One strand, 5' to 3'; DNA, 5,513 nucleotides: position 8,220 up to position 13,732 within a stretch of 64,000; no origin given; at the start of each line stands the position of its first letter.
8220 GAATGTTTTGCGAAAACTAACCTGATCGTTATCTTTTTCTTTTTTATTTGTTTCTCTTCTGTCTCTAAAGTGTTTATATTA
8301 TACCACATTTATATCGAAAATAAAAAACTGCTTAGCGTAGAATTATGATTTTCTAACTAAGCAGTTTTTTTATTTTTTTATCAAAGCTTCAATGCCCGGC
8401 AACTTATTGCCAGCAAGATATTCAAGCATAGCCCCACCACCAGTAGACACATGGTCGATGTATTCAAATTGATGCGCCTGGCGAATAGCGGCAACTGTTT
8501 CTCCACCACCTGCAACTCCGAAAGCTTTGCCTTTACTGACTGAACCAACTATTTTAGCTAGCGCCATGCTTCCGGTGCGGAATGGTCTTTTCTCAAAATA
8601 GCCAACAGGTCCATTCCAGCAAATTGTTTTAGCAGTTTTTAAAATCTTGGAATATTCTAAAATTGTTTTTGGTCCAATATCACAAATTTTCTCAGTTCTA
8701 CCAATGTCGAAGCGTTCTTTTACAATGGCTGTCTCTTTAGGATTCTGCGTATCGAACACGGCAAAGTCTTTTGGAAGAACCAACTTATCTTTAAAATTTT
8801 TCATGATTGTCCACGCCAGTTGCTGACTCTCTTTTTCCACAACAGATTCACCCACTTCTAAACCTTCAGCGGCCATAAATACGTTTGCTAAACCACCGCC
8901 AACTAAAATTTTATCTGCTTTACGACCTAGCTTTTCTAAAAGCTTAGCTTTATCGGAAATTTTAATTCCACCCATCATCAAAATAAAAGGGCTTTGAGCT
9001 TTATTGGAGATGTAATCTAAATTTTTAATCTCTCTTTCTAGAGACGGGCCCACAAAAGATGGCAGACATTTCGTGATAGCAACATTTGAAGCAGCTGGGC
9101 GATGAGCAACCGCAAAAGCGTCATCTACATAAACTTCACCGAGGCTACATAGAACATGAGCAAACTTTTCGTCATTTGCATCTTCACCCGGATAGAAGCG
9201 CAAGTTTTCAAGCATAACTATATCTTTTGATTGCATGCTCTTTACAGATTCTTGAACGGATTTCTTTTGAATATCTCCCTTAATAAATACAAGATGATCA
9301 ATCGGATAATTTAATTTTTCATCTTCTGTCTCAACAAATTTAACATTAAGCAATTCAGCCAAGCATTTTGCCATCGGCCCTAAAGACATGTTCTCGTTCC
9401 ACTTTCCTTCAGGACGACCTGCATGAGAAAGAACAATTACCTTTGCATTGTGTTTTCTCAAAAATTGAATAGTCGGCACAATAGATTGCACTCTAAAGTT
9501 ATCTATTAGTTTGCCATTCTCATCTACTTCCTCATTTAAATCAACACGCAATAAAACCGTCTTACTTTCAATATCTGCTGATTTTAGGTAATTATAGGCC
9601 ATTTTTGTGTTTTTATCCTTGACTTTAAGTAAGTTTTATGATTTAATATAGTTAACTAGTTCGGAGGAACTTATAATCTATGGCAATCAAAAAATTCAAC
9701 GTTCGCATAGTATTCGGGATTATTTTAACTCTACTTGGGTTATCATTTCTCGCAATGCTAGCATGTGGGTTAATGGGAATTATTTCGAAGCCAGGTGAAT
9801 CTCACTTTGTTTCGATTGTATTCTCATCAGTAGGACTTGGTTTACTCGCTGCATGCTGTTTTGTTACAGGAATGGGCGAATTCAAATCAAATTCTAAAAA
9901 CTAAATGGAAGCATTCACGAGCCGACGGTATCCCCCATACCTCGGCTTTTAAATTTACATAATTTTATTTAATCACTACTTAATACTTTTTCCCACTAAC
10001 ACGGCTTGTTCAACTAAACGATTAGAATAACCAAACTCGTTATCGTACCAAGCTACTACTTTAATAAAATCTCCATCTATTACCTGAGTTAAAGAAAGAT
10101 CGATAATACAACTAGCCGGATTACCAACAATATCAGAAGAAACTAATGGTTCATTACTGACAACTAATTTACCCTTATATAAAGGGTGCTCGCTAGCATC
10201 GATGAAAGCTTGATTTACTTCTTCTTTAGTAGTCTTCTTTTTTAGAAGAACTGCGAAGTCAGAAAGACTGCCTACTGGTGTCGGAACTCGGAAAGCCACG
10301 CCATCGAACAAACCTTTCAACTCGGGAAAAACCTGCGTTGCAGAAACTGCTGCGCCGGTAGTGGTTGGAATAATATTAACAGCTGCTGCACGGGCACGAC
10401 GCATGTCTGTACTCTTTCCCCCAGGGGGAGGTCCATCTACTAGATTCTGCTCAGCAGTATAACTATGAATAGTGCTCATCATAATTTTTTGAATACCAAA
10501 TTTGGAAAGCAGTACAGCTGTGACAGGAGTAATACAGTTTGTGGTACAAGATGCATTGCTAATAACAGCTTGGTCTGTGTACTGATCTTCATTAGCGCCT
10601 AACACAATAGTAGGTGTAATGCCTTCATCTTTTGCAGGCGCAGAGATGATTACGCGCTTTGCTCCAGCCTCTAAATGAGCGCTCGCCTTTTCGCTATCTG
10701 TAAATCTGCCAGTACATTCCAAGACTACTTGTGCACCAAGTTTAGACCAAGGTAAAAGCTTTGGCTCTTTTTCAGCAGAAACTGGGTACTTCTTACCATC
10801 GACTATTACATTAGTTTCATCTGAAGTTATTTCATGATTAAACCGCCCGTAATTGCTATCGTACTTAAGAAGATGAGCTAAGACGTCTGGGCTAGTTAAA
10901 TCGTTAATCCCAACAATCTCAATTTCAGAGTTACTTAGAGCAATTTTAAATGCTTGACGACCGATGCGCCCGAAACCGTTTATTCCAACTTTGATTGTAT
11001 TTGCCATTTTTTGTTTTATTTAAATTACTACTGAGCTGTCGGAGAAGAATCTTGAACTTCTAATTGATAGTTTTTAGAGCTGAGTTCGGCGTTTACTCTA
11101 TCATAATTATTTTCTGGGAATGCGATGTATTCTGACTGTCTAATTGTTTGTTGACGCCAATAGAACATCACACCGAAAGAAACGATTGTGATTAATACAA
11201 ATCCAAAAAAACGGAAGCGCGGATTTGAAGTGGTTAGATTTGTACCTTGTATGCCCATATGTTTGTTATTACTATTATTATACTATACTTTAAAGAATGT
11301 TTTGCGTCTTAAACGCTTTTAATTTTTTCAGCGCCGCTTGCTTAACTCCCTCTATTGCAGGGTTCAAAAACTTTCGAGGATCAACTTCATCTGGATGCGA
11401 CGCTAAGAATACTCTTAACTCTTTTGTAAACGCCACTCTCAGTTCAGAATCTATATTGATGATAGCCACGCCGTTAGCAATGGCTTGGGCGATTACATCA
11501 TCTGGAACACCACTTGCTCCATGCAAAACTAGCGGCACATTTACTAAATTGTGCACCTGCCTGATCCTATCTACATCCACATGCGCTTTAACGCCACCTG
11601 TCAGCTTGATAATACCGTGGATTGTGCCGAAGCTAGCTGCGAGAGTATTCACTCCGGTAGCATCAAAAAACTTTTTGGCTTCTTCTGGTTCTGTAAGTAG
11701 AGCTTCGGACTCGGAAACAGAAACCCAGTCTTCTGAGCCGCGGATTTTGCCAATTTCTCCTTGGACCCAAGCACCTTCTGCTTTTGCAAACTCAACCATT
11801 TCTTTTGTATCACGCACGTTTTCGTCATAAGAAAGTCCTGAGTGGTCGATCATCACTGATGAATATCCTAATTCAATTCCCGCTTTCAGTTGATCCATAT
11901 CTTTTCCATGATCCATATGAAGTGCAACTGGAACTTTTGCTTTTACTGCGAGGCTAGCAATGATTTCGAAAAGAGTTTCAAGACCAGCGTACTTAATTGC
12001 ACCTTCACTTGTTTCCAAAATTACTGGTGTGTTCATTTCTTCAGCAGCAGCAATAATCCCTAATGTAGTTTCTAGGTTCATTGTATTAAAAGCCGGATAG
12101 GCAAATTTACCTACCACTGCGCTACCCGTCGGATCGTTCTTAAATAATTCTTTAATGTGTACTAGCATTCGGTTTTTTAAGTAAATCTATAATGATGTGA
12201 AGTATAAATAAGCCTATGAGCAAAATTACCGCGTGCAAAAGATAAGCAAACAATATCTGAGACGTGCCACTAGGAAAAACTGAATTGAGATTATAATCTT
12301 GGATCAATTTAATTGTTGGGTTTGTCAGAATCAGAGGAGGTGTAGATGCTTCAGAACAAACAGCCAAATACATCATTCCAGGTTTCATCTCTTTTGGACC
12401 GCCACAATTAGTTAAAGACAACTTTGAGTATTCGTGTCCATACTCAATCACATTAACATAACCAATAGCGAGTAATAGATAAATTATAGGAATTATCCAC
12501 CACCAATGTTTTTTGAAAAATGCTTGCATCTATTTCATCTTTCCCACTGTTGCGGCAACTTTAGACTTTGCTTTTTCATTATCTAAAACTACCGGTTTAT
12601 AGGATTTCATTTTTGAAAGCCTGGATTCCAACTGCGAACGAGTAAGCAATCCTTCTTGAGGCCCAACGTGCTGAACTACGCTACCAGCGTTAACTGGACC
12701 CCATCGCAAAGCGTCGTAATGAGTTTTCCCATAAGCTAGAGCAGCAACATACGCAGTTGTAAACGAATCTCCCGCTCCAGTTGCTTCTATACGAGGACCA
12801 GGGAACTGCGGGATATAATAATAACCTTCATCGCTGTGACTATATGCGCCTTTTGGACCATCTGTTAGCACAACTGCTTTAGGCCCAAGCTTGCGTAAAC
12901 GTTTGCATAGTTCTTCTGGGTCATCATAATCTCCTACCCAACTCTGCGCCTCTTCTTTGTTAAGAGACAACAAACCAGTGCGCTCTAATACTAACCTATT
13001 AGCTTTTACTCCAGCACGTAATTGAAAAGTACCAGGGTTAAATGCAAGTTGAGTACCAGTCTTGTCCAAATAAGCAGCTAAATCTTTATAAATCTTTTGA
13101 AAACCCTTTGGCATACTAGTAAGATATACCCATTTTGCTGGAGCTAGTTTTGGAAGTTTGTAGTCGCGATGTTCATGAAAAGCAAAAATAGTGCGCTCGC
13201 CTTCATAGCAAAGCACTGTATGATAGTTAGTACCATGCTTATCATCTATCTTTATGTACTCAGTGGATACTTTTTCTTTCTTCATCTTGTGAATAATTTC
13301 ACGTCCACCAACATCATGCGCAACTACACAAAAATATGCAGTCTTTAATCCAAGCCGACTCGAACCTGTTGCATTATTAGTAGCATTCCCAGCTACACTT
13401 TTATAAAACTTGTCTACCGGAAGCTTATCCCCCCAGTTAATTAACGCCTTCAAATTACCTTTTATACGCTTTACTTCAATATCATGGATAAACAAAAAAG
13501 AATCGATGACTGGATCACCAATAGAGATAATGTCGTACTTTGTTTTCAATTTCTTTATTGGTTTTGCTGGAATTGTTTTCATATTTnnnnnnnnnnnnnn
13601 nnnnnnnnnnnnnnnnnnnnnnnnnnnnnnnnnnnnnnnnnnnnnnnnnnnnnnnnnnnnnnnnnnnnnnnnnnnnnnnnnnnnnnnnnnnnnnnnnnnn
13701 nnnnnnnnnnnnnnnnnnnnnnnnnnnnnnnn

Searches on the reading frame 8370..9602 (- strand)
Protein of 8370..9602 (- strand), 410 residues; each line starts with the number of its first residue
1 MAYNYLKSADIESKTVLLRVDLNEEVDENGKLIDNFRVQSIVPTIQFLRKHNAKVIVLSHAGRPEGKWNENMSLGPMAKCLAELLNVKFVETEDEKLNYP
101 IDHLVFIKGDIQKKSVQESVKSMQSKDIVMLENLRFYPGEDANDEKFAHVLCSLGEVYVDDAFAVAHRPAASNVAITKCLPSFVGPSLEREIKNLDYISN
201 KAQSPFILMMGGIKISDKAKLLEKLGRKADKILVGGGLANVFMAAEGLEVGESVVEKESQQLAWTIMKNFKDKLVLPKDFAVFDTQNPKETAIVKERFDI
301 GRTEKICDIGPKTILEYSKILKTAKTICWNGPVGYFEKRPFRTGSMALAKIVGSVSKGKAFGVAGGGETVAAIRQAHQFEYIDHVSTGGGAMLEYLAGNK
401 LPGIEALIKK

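Call 55: search_protein_families(library=pfam, proteins=[window:8370-9602:-], max_evalue=0.001)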
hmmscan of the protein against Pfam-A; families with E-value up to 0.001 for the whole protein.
window:8370-9602:- (410 aa): 1 family
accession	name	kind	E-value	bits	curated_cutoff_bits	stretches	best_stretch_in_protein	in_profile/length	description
PF00162.24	PGK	-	3.2e-118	395.5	27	1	7-398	2-378/379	Phosphoglycerate kinase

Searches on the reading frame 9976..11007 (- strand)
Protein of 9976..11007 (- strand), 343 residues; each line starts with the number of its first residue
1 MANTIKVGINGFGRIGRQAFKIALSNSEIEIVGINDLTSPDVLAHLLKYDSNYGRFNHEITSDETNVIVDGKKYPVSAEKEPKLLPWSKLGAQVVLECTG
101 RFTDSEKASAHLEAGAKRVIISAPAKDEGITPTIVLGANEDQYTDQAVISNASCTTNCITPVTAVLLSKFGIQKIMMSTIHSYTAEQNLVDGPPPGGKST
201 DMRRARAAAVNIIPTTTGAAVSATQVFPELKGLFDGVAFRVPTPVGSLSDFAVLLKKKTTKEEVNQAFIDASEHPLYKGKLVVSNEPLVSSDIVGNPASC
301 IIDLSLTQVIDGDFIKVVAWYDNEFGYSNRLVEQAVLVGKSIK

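Call 55: search_protein_families(library=pfam, proteins=[window:9976-11007:-], max_evalue=0.001)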
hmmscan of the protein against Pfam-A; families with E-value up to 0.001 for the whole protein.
window:9976-11007:- (343 aa): 2 families
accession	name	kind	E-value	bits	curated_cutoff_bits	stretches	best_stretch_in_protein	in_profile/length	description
PF02800.25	Gp_dh_C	-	2.7e-52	176.9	24.4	1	159-321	1-158/158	Glyceraldehyde 3-phosphate dehydrogenase, C-terminal domain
PF00044.30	Gp_dh_N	-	1.4e-36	125.2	31.7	1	5-104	1-100/101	Glyceraldehyde 3-phosphate dehydrogenase, NAD binding domain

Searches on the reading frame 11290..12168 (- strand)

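Call 55: search_protein_families(library=pfam, proteins=[window:11290-12168:-], max_evalue=0.001)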
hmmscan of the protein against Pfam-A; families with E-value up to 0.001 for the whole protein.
window:11290-12168:- (292 aa): 1 family
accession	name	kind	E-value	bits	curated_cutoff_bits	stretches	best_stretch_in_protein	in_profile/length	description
PF01116.26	F_bP_aldolase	-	8.6e-87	291.6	25.5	1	17-290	10-276/277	Fructose-bisphosphate aldolase class-II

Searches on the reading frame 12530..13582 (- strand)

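Call 55: search_protein_families(library=pfam, proteins=[window:12530-13582:-], max_evalue=0.001)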
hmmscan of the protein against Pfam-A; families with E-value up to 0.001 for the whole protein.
window:12530-13582:- (350 aa): 1 family
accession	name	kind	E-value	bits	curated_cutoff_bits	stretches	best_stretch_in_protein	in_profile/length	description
PF00294.29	PfkB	-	3.1e-33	115.8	25.8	1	55-312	27-299/302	pfkB family carbohydrate kinase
